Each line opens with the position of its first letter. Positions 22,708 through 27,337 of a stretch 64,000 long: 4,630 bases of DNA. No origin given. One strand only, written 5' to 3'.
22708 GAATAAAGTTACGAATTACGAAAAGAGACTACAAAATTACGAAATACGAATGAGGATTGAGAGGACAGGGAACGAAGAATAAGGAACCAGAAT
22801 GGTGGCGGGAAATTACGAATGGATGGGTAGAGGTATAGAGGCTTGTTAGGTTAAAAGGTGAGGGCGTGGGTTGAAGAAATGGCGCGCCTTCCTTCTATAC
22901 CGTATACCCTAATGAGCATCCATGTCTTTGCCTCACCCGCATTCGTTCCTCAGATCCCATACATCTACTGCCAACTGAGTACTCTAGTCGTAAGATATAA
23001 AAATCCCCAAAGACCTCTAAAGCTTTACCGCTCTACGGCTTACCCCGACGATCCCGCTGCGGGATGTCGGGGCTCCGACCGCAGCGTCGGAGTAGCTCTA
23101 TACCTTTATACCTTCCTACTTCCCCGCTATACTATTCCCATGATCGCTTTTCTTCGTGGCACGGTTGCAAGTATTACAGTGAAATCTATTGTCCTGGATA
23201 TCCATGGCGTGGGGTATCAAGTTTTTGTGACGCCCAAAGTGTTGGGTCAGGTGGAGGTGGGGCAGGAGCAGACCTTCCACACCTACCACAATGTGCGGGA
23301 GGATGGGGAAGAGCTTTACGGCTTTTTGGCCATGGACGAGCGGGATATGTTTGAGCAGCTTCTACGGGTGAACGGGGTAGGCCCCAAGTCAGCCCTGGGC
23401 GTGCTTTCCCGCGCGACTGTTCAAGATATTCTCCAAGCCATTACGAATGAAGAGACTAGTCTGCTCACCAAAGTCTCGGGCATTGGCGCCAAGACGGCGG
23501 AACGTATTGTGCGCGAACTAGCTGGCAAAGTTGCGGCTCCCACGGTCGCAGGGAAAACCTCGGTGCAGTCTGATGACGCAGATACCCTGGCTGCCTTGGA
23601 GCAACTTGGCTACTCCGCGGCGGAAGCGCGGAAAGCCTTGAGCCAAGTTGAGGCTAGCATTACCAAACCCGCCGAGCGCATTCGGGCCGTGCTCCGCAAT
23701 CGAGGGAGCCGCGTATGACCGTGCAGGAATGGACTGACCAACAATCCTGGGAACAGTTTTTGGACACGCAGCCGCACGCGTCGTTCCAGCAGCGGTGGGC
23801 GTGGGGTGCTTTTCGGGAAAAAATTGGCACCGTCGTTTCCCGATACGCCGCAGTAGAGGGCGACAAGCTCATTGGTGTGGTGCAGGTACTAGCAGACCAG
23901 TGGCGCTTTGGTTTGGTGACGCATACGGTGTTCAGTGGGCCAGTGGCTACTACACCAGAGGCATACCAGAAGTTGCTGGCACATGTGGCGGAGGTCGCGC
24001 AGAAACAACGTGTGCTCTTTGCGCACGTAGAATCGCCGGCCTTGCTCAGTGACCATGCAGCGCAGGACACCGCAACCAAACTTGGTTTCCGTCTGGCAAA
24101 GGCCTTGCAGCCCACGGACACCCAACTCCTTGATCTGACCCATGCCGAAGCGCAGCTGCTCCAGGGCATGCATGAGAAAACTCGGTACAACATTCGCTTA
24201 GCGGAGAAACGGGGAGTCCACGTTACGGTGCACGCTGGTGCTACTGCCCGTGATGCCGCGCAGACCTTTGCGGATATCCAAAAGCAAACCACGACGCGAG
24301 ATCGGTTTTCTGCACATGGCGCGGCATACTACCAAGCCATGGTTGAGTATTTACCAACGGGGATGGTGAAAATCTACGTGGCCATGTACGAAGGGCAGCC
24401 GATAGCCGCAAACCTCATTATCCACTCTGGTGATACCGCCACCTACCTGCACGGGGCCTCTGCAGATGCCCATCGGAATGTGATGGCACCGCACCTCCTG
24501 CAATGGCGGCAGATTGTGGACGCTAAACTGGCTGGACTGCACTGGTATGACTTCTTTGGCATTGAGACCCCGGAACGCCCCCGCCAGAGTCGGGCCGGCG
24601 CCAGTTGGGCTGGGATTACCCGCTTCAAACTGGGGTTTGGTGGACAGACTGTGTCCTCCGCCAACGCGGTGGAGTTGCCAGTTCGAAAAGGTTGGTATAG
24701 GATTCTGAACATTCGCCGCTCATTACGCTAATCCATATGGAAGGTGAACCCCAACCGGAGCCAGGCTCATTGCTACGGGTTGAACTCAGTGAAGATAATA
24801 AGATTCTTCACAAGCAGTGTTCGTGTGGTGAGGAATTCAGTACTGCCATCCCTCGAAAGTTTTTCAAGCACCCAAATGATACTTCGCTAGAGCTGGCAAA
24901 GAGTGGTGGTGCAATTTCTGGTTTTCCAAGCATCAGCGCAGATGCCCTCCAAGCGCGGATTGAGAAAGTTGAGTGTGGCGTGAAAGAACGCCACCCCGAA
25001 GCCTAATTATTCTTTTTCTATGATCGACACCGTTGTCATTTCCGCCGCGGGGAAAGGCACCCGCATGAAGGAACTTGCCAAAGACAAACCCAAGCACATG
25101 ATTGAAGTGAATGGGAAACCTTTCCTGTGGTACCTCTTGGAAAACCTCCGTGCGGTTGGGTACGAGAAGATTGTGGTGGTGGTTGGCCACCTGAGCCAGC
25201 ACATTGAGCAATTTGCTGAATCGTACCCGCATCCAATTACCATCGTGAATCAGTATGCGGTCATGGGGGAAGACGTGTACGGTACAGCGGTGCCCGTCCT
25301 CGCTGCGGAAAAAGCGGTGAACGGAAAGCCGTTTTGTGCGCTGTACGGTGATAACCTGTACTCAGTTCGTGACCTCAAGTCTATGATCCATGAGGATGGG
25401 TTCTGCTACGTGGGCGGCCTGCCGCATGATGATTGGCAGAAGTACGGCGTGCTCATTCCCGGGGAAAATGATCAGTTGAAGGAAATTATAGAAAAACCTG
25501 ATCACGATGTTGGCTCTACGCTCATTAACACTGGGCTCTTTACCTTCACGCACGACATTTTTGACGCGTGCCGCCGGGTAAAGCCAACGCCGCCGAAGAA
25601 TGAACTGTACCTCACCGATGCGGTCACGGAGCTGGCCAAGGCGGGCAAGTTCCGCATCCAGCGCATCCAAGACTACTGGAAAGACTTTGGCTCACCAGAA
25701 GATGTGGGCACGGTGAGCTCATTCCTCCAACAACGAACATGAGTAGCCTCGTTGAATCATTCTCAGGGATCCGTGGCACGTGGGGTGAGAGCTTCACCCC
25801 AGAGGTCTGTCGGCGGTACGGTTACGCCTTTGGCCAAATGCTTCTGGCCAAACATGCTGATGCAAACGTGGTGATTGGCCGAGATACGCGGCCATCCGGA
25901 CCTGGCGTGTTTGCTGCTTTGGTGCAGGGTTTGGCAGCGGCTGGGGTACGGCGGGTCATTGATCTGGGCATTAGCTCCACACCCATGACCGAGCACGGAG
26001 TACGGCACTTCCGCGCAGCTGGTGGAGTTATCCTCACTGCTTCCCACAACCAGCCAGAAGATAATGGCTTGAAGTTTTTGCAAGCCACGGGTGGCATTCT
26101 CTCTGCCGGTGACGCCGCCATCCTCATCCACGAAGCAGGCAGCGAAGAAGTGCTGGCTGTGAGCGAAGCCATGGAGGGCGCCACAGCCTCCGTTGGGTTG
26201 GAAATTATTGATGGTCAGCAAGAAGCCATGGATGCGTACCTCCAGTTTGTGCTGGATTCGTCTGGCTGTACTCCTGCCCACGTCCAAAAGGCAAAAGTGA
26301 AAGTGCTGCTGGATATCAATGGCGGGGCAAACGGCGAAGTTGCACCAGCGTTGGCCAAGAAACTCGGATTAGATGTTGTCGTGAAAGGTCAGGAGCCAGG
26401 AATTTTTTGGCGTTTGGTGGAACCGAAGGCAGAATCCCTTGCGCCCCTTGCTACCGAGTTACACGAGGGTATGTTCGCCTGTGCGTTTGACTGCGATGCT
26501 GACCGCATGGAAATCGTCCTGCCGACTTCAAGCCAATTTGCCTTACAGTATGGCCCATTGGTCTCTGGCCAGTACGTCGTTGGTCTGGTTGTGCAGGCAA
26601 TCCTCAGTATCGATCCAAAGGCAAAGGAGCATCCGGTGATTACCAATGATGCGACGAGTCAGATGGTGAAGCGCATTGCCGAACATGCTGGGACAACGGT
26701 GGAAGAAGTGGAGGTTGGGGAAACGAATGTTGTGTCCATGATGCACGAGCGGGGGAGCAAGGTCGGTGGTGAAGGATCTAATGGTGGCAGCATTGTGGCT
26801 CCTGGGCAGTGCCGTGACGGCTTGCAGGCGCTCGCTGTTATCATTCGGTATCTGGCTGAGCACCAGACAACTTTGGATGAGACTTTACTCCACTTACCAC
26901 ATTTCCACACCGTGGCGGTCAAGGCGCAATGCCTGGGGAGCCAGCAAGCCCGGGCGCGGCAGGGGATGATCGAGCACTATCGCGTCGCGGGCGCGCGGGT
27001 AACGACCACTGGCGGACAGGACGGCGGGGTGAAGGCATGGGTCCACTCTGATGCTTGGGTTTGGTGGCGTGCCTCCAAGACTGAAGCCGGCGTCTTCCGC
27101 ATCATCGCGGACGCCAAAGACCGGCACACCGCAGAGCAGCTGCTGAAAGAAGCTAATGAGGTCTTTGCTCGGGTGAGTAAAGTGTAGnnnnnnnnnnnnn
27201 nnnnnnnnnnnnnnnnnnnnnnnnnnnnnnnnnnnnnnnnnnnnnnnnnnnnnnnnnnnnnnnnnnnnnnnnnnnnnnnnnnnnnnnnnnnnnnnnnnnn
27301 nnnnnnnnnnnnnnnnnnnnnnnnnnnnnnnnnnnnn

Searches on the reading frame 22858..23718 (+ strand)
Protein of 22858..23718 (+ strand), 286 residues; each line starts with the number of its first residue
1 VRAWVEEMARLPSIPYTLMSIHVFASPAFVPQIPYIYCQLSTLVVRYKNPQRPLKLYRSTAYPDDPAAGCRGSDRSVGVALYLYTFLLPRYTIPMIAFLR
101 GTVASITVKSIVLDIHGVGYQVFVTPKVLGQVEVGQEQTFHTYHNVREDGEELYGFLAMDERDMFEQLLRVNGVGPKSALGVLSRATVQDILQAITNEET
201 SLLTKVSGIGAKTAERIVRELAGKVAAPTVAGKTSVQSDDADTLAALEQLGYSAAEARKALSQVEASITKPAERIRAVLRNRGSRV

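Call 67: search_protein_families(library=pfam, proteins=[window:22858-23718:+], max_evalue=0.001)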
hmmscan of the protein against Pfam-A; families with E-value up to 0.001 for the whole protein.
window:22858-23718:+ (286 aa): 6 families
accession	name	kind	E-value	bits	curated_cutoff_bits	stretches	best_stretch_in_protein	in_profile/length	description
PF01330.27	RuvA_N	-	2.1e-19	69.8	23.6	1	95-155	1-61/61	RuvA N terminal domain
PF14520.12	HHH_5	-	1.1e-14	55.1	27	1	165-221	1-55/57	Helix-hairpin-helix domain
PF00633.29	HHH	-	1.9e-07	31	24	0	203-218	13-28/30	Helix-hairpin-helix motif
PF07499.19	RuvA_C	-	9.9e-07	29.6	24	1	241-280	4-44/47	RuvA, C-terminal domain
PF21176.3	RecR_HhH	-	7.4e-05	22.9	27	0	203-218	8-23/45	RecR, helix-hairpin-helix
PF12836.13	HHH_3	-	0.00026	21.4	27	0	201-219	14-32/65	Helix-hairpin-helix motif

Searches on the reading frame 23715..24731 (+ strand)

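Call 67: search_protein_families(library=pfam, proteins=[window:23715-24731:+], max_evalue=0.001)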
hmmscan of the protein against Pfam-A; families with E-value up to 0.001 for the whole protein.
window:23715-24731:+ (338 aa): 2 families
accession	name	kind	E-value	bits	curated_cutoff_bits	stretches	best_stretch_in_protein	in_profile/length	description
PF02388.22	FemAB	-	8.7e-37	127.3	24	2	9-223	3-236/406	FemAB family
PF13480.13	Acetyltransf_6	-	7.1e-17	62.3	22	1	155-284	6-138/143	Acetyltransferase (GNAT) domain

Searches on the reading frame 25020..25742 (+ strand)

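Call 67: search_protein_families(library=pfam, proteins=[window:25020-25742:+], max_evalue=0.001)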
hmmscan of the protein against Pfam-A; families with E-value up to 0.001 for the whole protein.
window:25020-25742:+ (240 aa): 3 families
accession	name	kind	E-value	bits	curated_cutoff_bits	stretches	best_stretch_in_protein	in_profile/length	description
PF00483.29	NTP_transferase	-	4.4e-29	102.2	21.2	1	6-238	3-244/245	Nucleotidyl transferase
PF12804.13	NTP_transf_3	-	5.9e-11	43.2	27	1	5-74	1-63/160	MobA-like NTP transferase domain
PF01128.25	IspD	-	3.6e-06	27.3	27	1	5-77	3-72/221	2-C-methyl-D-erythritol 4-phosphate cytidylyltransferase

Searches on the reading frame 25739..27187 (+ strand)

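Call 65: search_protein_families(library=pfam, proteins=[window:25739-27187:+], max_evalue=0.001)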
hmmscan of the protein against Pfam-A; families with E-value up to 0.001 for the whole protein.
window:25739-27187:+ (482 aa): 3 families
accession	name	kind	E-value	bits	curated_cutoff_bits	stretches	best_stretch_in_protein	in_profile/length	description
PF02878.22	PGM_PMM_I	-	6.5e-32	110.5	22.5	1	9-123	7-121/138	Phosphoglucomutase/phosphomannomutase, alpha/beta/alpha domain I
PF02880.22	PGM_PMM_III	-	8.7e-16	58.5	20.7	1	277-384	2-109/115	Phosphoglucomutase/phosphomannomutase, alpha/beta/alpha domain III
PF02879.22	PGM_PMM_II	-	7.9e-10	39.6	29.3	1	166-260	2-99/103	Phosphoglucomutase/phosphomannomutase, alpha/beta/alpha domain II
